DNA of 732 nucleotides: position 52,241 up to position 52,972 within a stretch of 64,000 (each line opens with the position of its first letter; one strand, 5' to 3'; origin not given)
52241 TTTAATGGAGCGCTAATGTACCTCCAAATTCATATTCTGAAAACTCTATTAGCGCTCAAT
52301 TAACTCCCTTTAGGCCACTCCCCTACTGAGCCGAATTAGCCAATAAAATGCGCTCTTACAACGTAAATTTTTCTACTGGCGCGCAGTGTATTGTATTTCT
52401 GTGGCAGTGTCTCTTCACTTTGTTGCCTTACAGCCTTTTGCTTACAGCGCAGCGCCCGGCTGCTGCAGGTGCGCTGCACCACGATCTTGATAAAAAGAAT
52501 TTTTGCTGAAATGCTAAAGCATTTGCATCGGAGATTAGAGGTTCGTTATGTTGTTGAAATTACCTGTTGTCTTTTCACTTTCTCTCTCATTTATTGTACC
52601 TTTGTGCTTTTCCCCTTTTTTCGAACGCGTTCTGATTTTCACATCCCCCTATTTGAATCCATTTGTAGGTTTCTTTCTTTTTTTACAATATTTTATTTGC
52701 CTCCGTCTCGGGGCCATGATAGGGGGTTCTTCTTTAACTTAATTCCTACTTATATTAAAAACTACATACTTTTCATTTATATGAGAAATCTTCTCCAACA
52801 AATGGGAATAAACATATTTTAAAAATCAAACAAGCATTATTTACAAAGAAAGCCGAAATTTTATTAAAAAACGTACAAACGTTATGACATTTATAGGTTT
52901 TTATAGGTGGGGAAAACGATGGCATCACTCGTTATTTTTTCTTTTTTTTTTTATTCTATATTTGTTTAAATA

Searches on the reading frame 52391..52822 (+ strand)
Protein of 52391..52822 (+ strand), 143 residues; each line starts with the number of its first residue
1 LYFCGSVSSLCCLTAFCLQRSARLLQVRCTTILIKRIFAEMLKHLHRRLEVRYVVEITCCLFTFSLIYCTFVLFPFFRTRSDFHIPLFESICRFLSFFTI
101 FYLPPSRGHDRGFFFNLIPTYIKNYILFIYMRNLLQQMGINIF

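Call 56: search_protein_families(library=pfam, proteins=[window:52391-52822:+], max_evalue=0.1)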
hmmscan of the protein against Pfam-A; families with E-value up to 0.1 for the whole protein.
window:52391-52822:+ (143 aa): 1 family
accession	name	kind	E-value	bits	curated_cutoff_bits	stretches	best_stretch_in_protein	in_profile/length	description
PF03929.21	PepSY_TM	-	0.049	13.9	28.8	1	37-82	116-164/295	PepSY-associated TM region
